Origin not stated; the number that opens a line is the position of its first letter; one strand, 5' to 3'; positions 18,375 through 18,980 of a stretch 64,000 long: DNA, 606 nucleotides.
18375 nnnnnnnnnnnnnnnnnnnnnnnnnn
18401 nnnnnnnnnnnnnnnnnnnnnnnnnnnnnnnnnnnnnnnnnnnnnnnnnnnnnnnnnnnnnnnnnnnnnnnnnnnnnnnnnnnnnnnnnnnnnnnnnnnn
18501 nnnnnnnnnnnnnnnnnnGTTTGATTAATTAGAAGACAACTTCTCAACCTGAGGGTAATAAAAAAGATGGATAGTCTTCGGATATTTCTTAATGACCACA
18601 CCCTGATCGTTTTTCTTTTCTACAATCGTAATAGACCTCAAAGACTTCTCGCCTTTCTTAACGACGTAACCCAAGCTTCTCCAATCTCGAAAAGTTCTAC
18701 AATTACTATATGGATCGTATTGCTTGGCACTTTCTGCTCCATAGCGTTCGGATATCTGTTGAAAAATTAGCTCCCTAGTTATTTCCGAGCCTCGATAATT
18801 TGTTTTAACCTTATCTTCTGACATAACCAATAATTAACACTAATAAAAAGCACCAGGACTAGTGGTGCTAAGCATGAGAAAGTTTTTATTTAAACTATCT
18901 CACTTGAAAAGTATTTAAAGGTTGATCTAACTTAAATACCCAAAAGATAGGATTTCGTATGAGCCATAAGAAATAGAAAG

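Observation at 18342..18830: Unannotated 58-aa SymE-like toxin gene plus a short ArdC-N-like protein inside the island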

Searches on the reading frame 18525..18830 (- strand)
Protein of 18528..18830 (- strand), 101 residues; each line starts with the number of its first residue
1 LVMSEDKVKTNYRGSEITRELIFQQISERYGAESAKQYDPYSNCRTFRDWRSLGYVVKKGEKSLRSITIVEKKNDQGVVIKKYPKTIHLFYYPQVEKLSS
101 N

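Call 3: search_protein_families(library=pfam, proteins=[window:18528-18830:-], max_evalue=10)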
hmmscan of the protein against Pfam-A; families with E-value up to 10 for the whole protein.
seq(101 aa): 2 families
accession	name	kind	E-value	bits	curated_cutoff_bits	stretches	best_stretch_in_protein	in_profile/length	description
PF08401.16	ArdcN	-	0.00015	22.4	22.6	1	41-74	63-99/123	N-terminal domain of anti-restriction factor ArdC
PF14043.11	WVELL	-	0.13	12.5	27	1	7-32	39-63/74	WVELL protein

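Call 14: find_homologous_proteins(query=window:18528-18830:-, max_evalue=0.01)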
Query seq(101 aa) (101 aa): 5 proteins with E <= 0.01 among 5 candidates.
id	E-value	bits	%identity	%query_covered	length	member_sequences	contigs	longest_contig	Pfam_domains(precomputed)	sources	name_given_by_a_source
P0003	5.0e-59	214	100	98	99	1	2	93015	-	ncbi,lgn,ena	ncbi:MAG: hypothetical protein WCO84_01915 [bacterium]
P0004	3.5e-33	131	56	97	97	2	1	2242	-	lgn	-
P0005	1.3e-28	117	56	90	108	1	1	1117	-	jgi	-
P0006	2.8e-27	112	56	89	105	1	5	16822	-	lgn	-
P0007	1.1e-24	104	56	90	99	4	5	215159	-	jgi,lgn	jgi:hypothetical protein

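Call 16: find_encoding_contigs(protein=P0007, flank=6000, max_places=5)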
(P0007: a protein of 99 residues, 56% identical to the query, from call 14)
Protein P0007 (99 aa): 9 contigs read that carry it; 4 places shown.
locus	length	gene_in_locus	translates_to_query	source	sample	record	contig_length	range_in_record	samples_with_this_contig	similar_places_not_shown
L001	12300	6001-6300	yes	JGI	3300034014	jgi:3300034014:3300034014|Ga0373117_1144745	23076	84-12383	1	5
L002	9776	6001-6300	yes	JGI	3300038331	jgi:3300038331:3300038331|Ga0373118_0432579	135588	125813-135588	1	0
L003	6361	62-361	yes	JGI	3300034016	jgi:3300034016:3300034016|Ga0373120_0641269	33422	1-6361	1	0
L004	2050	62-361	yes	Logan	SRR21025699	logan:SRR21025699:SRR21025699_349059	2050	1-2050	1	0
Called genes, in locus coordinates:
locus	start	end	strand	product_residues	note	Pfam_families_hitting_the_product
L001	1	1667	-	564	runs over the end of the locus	PF00239:Resolvase, PF07508:Recombinase, PF13408:Zn_ribbon_recom (weak)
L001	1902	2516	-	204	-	-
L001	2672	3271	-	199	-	-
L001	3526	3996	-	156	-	-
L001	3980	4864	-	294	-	PF00565:SNase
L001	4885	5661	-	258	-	PF13588:HSDR_N_2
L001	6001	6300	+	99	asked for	-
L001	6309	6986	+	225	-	-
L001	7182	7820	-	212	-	-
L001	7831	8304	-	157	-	PF01471:PG_binding_1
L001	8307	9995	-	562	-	-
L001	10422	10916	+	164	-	-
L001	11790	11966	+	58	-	-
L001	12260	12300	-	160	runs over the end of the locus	PF13238:AAA_18 (weak)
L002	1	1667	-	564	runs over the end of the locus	PF00239:Resolvase, PF07508:Recombinase, PF13408:Zn_ribbon_recom (weak)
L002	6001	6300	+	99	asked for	-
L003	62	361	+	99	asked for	-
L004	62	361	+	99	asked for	-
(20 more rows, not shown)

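Call 20: search_protein_families(library=phrogs, proteins=[window:18528-18824:-], max_evalue=0.01)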
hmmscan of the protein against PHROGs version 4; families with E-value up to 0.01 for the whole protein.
seq(99 aa): 4 families
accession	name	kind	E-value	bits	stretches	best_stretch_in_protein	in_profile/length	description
phrog_24569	-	unknown function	0.0013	19.6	0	42-62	3-23/67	-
phrog_24889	-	unknown function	0.0015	19.5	1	41-69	17-45/79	-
phrog_25027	-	unknown function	0.0026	18.8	1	40-70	32-62/102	-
phrog_7245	-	moron, auxiliary metabolic gene and host takeover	0.0028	17.9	1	43-72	76-107/324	anti-restriction protein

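Call 21: search_protein_families(library=ncbifam, proteins=[window:18528-18824:-], max_evalue=1)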
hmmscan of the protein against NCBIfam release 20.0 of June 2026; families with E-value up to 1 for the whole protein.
seq(99 aa): 1 family
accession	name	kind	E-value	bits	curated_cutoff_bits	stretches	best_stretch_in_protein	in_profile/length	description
NF045880.1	Mbov_0389_HExxH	equivalog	0.0057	16.2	200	1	32-77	62-107/277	Mbov_0389 family ICE element HExxH motif-containing protein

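Call 46: search_solved_structures(query=A4, max_evalue=10, show_alignments=3)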
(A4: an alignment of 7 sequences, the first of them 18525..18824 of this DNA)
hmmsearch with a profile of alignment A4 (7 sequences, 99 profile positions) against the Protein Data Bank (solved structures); distinct sequences matched with E-value up to 10: 5.
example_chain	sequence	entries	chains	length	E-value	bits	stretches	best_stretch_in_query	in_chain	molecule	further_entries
6uhi_A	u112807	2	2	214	0.0035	20.5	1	31-60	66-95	Ryanodine receptor 1 chimera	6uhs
4u3a_A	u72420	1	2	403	0.46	13.7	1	5-33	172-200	Endoglucanase H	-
4u5i_A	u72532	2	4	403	0.46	13.7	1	5-33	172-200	Endoglucanase H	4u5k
5byw_A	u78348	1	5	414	0.5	13.6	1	5-33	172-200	Endoglucanase H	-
1ctl_A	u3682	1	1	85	1.4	12.1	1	41-72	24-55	AVIAN CYSTEINE RICH PROTEIN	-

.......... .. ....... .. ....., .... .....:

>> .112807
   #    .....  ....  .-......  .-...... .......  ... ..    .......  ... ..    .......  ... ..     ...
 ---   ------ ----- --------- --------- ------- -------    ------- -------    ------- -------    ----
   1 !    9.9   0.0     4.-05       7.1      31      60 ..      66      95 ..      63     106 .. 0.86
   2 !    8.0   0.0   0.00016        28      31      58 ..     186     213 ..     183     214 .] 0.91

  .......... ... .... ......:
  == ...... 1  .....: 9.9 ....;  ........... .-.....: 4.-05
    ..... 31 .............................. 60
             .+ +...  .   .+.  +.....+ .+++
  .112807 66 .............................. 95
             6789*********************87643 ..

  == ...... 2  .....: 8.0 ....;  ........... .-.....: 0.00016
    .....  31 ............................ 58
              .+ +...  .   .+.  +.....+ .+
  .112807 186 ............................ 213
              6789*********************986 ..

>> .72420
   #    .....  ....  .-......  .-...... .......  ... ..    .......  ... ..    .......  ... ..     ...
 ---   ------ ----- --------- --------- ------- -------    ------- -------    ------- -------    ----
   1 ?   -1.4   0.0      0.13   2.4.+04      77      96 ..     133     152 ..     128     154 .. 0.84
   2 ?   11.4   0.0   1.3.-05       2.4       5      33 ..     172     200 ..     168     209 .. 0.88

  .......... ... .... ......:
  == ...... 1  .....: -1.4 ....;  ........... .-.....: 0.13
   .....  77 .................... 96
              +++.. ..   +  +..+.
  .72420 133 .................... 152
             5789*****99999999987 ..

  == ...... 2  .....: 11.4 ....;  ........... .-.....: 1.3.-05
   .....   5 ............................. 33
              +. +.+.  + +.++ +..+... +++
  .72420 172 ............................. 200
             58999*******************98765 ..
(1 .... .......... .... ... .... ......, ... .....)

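Call 47: search_protein_families(library=pfam, alignment_id=A4, max_evalue=0.1)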
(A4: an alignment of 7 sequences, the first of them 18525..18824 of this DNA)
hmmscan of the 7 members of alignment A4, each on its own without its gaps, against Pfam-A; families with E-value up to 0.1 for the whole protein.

A. member 1, window:18525-18824:- (99 aa): 1 family
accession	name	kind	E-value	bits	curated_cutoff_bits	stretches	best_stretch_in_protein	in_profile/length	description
PF08401.16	ArdcN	-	0.00014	22.5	22.6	1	39-72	63-99/123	N-terminal domain of anti-restriction factor ArdC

B. families by the number of members that match (of 7 scanned): 2 families
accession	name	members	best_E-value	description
PF08401.16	ArdcN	6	0.00014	N-terminal domain of anti-restriction factor ArdC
PF14043.11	WVELL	1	0.095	WVELL protein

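Call 66: search_dna_similar(query=window:18528-18824:-, collection=plasmids, mode=protein, max_evalue=1, max_rows=15)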
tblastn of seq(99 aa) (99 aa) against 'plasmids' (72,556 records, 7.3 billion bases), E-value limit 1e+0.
Records with a match: 55; places in all: 55; records where one place covers at least 80% of the query: 6.
Best place of each record, by identity: <60% 55.
By first word of the organism name: uncultured 19; Yersinia 13; Proteus 5; Pseudomonas 4; Peribacillus 2; Aeromonas 2; Curtobacterium 2; Burkholderia 1; Agrobacterium 1; Citrobacter 1; and 5 more.
By predicted mobility (MOB-suite, as given by PLSDB): conjugative 39; non-mobilizable 11; mobilizable 5.
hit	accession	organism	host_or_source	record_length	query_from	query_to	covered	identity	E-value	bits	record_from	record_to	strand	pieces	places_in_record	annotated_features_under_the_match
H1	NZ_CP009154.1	Burkholderia pseudomallei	environmental sample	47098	21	96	77%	38.6%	1e-3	43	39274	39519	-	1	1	DUF3560 domain-containing protein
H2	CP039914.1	Agrobacterium tumefaciens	-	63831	21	96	77%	38.6%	1e-3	43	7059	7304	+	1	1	DUF3560 domain-containing protein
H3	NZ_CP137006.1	Citrobacter koseri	Homo sapiens,sputum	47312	21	96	77%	38.6%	1e-3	43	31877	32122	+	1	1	DUF3560 domain-containing protein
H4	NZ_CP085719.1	Peribacillus asahii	single cell,soil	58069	35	97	64%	42.4%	8e-5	47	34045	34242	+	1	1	ArdC-like ssDNA-binding domain-containing protein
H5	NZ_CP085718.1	Peribacillus asahii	single cell,soil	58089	35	97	64%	42.4%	8e-5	47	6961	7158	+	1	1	ArdC-like ssDNA-binding domain-containing protein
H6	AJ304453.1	uncultured bacterium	-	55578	38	96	60%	43.8%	3e-4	45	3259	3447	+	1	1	hypothetical protein 50.7 kDa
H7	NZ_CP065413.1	Pseudomonas aeruginosa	Homo sapiens,metagenomic assembly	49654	21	96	77%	33.7%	3e-2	39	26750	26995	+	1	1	DUF3560 domain-containing protein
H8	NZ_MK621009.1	Pseudomonas syringae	-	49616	21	99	80%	31.8%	5e-4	44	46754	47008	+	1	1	DUF3560 domain-containing protein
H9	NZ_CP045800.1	Pseudomonas syringae USA011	stream water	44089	21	99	80%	31.4%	4e-3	42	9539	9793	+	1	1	DUF3560 domain-containing protein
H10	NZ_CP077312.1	Aeromonas sp. FDAARGOS 1405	-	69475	44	98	56%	44.1%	1e-1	37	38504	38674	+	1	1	zincin-like metallopeptidase domain-containing protein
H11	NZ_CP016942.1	Yersinia enterocolitica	Fecal samples from slaughtered sheep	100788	12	97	87%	28.0%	1e-1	37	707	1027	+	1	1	none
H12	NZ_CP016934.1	Yersinia enterocolitica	Fecal samples from slaughtered sheep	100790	12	97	87%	28.0%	1e-1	37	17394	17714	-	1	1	none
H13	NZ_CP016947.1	Yersinia enterocolitica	Sheep fecal sample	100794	12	97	87%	28.0%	1e-1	37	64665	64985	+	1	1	none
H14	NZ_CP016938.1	Yersinia enterocolitica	Fecal samples from slaughtered sheep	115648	12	97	87%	28.0%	1e-1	37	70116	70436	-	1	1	none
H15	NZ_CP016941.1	Yersinia enterocolitica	Fecal samples from slaughtered sheep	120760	12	97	87%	28.0%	1e-1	37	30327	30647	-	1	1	none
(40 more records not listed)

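Call 67: get_annotated_region(hit=H4, flank=3000)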
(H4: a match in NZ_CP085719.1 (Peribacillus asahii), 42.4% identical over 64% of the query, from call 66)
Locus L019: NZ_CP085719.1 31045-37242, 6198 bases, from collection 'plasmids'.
description: Peribacillus asahii strain CMF4 plasmid unnamed2, complete sequence
organism: Peribacillus asahii (NCBI taxid 228899)
taxonomy: Bacteria; Bacillota; Bacilli; Bacillales; Bacillaceae; Peribacillus; Peribacillus asahii
host: -; source: single cell,soil; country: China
typing (MOB-suite, as given by PLSDB): non-mobilizable
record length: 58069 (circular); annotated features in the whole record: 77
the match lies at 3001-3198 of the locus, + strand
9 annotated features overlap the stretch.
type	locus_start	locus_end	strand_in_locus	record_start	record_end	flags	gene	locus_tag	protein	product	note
CDS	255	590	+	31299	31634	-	-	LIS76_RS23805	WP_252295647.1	hypothetical protein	-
CDS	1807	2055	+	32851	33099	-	-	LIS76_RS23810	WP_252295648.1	hypothetical protein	-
CDS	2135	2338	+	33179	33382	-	-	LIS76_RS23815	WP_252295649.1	hypothetical protein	-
CDS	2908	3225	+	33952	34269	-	-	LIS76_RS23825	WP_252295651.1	ArdC-like ssDNA-binding domain-containing protein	-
CDS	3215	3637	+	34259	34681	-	-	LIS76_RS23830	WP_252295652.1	hypothetical protein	-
CDS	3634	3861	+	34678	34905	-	-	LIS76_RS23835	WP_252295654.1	hypothetical protein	-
CDS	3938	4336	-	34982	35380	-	-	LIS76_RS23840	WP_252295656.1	helix-turn-helix domain-containing protein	-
CDS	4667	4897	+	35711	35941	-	-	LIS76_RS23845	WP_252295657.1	helix-turn-helix transcriptional regulator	-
CDS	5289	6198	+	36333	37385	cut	-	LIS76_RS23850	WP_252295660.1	lambda-exonuclease family protein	-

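Call 68: get_annotated_region(hit=H1, flank=3000)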
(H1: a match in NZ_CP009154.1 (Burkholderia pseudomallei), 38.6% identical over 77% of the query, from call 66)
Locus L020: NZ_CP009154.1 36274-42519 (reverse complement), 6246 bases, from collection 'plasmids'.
description: Burkholderia pseudomallei strain TSV202 plasmid 2, complete sequence
organism: Burkholderia pseudomallei (NCBI taxid 28450)
taxonomy: Bacteria; Pseudomonadota; Betaproteobacteria; Burkholderiales; Burkholderiaceae; Burkholderia; Burkholderia pseudomallei
host: -; source: environmental sample; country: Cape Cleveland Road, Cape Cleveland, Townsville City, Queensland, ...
typing (MOB-suite, as given by PLSDB): conjugative; replicon rep_cluster_215; relaxase MOBP; mating-pair formation MPF_T
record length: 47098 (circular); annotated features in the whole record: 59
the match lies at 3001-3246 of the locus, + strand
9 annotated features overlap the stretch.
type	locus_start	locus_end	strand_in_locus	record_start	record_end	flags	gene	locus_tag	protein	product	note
CDS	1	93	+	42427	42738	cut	-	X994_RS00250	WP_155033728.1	hypothetical protein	-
CDS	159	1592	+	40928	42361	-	-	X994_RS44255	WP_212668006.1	replication protein RepA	-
CDS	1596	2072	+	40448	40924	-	-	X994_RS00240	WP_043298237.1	thermonuclease family protein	-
CDS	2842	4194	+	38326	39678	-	-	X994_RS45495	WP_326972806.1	DUF3560 domain-containing protein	-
CDS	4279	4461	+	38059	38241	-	-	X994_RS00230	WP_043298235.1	hypothetical protein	-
CDS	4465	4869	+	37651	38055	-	-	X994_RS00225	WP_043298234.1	hypothetical protein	-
CDS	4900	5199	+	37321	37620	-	-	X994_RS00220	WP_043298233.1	hypothetical protein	-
CDS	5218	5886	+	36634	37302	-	-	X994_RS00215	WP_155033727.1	hypothetical protein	-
CDS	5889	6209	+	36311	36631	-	-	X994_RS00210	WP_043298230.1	hypothetical protein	-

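Call 75: search_protein_families(library=padloc, proteins=[window:18528-18824:-], max_evalue=0.01)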
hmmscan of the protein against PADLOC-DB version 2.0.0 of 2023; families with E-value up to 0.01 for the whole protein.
seq(99 aa): 0 families

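Call 84: search_protein_families(library=pfam, proteins=[L001:6309-6983:+], max_evalue=10)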
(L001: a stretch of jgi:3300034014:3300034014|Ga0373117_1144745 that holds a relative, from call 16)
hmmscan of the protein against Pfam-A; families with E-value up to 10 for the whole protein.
L001:6309-6983:+ (225 aa): 0 families

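Call 85: search_protein_families(library=phrogs, proteins=[L001:6309-6983:+], max_evalue=0.1)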
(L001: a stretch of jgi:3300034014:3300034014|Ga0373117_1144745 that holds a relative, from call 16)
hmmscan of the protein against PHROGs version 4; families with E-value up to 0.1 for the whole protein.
L001:6309-6983:+ (225 aa): 1 family
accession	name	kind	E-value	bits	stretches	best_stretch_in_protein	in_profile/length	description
phrog_10048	-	unknown function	1.7e-10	41.6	1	43-175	42-187/273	-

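Call 98: search_solved_structures(query=A9, max_evalue=10, show_alignments=3)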
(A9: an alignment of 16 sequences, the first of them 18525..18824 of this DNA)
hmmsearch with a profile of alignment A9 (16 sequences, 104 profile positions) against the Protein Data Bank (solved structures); distinct sequences matched with E-value up to 10: 12.
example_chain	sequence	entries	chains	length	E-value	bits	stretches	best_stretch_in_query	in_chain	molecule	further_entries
6uhi_A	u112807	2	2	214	0.2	14.7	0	36-66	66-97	Ryanodine receptor 1 chimera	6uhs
6i89_A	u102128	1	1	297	0.2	14.6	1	47-99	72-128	ArdC protein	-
6sna_A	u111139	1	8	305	0.21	14.6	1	47-99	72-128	ArdC protein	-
4zwq_A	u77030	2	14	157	0.39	13.7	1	16-63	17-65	Recombination protein uvsY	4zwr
4zwt_A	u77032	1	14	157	0.41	13.7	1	16-63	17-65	Recombination protein uvsY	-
4ak7_A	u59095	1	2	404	0.59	13.2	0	52-80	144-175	ANHYDRO-ALPHA-L-GALACTOSIDASE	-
4ak5_A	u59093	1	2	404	0.59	13.1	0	52-80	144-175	ANHYDRO-ALPHA-L-GALACTOSIDASE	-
4ak6_A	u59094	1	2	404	0.59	13.1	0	52-80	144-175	ANHYDRO-ALPHA-L-GALACTOSIDASE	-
1cxx_A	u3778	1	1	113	1.3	12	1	42-77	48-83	CYSTEINE AND GLYCINE-RICH PROTEIN CRP2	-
1ibi_A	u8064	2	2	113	1.3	12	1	42-77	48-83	CYSTEINE-RICH PROTEIN 2 | CYSTEINE AND GLYCINE-RICH PROTEIN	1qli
4fz2_A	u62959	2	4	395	1.5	11.8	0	37-63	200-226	tRNA intron endonuclease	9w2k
1ctl_A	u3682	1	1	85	2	11.5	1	47-76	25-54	AVIAN CYSTEINE RICH PROTEIN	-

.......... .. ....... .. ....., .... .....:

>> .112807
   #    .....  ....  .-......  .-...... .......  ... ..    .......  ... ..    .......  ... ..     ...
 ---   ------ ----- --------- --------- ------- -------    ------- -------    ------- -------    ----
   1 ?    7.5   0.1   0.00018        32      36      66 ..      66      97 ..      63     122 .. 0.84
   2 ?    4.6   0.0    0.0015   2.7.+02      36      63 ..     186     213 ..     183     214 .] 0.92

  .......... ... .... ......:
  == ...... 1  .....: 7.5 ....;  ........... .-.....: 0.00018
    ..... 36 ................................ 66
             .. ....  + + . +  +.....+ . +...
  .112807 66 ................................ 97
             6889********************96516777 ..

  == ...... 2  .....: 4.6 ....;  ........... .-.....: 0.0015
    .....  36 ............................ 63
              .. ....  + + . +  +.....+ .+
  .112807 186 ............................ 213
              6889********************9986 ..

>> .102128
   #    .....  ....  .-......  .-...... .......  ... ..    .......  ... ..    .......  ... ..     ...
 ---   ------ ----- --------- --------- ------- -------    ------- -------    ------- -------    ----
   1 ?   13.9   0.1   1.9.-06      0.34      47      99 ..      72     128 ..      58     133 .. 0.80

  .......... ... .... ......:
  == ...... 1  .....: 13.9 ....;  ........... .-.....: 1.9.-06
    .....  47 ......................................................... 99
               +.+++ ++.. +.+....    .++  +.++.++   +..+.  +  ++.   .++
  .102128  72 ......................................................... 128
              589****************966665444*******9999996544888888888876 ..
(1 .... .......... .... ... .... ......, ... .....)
